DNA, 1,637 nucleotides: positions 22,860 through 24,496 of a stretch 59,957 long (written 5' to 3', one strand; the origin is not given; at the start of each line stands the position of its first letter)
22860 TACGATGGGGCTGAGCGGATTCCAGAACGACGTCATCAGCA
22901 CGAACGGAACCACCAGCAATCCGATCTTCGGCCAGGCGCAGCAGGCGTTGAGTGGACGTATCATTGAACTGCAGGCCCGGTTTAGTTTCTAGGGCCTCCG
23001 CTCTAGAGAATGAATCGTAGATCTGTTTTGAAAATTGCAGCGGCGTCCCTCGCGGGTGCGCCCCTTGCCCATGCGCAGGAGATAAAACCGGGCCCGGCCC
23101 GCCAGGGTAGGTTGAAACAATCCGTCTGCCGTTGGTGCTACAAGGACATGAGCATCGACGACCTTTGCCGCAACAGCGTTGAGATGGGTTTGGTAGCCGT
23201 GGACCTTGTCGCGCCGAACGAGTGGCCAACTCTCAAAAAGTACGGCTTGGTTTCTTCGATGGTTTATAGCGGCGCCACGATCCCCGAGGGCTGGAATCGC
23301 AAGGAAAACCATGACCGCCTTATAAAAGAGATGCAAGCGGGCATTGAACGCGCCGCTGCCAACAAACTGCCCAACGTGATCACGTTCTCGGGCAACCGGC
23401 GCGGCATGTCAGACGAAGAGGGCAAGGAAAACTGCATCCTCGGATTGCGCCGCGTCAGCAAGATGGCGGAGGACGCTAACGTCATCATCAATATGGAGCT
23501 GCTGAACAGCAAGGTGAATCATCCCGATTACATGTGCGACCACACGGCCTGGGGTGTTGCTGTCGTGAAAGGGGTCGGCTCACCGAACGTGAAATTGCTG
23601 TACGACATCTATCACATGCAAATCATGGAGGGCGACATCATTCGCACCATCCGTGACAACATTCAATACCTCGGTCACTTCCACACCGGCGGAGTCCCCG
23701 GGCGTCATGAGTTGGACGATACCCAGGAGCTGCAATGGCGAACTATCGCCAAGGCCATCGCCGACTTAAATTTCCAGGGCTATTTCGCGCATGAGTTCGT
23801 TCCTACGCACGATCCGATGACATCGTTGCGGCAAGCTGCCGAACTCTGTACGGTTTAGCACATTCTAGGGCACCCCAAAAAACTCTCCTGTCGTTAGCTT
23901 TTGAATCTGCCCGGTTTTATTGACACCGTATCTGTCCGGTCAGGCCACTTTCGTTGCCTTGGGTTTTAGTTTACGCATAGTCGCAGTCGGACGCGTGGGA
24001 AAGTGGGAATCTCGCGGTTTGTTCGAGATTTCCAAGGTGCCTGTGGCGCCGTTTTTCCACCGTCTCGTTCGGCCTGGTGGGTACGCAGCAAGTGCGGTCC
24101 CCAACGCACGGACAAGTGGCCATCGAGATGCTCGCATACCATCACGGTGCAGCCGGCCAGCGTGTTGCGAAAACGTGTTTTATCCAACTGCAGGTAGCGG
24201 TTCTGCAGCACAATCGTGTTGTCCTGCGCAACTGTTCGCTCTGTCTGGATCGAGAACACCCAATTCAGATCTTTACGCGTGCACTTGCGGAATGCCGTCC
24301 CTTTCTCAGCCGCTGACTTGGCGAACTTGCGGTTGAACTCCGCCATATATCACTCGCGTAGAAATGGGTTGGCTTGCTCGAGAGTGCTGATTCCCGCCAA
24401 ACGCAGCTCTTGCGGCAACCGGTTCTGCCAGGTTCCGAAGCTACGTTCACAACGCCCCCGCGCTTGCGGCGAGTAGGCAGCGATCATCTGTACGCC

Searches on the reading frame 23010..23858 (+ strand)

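Call 8: search_protein_families(library=pfam, proteins=[window:23010-23858:+], max_evalue=0.01)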
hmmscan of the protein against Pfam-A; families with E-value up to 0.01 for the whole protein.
window:23010-23858:+ (282 aa): 1 family
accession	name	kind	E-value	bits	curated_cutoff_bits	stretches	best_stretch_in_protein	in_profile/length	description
PF01261.30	AP_endonuc_2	-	2.2e-25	90.2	31.1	1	75-278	37-244/249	Xylose isomerase-like TIM barrel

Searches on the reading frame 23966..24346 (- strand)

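Call 8: search_protein_families(library=pfam, proteins=[window:23966-24346:-], max_evalue=0.01)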
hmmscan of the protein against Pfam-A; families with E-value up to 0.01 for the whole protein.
window:23966-24346:- (126 aa): 0 families

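Call 18: search_protein_families(library=ncbifam, proteins=[window:23966-24346:-], max_evalue=0.001)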
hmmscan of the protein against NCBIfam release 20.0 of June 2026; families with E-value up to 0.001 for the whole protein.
window:23966-24346:- (126 aa): 1 family
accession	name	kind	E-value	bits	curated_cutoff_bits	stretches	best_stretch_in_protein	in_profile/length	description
NF033594.2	transpos_ISNCY_2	equivalog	3.7e-13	49.4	250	1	1-88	274-363/368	ISNCY family transposase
